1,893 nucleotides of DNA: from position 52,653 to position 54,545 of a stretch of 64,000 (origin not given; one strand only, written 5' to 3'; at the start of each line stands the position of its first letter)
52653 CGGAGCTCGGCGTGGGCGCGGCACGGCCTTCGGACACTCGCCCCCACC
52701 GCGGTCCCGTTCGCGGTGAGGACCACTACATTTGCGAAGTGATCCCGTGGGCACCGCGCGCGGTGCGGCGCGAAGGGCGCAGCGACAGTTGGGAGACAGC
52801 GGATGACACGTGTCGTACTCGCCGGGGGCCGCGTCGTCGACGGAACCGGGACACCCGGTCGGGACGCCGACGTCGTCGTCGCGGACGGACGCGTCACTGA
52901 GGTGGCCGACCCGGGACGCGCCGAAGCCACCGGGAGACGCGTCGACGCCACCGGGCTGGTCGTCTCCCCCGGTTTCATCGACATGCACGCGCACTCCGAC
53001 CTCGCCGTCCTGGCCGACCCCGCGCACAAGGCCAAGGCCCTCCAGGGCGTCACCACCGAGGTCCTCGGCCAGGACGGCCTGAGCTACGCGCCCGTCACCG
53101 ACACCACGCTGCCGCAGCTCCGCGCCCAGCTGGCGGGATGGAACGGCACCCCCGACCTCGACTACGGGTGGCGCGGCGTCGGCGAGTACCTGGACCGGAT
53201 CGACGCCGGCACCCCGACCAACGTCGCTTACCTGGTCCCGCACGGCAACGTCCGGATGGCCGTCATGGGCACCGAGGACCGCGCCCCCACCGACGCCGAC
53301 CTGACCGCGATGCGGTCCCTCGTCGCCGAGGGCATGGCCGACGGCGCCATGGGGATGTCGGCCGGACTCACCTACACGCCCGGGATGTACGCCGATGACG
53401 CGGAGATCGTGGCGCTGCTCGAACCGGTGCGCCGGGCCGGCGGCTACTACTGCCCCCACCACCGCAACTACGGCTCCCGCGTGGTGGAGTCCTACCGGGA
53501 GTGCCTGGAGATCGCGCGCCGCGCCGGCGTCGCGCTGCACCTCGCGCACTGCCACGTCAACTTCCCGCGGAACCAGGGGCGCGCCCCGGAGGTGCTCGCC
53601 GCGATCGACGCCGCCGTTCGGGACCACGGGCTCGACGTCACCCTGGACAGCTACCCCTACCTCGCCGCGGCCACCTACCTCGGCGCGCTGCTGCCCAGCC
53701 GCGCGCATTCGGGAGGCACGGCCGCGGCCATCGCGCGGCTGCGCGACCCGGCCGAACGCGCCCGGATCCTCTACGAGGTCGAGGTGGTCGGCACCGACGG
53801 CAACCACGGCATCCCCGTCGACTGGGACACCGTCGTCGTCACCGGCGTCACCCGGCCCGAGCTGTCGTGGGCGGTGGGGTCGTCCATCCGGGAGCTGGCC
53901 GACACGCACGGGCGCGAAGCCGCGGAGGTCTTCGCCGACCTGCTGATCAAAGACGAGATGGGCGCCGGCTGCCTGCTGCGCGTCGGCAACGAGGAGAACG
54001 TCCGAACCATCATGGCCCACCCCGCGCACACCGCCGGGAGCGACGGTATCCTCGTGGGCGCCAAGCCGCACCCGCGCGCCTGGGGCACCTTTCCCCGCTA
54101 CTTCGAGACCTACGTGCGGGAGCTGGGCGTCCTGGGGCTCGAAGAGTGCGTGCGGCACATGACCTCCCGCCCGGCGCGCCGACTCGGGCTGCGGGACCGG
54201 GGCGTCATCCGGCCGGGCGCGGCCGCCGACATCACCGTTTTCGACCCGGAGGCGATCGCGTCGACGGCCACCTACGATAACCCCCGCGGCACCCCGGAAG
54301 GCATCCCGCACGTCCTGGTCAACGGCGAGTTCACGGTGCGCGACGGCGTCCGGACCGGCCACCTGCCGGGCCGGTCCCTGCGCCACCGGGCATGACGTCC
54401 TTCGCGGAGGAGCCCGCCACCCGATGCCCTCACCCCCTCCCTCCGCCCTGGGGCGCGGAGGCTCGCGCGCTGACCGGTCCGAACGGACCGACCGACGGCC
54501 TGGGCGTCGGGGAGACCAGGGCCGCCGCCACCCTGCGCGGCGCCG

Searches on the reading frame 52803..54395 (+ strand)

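Call 7: search_protein_families(library=pfam, proteins=[window:52803-54395:+], max_evalue=0.001)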
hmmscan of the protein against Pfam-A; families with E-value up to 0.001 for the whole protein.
window:52803-54395:+ (530 aa): 2 families
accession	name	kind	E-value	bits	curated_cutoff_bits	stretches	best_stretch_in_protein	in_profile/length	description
PF07969.17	Amidohydro_3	-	1.7e-38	133.7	29.7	1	47-511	3-471/472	Amidohydrolase family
PF01979.26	Amidohydro_1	-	1.5e-09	38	25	1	441-498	278-335/345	Amidohydrolase family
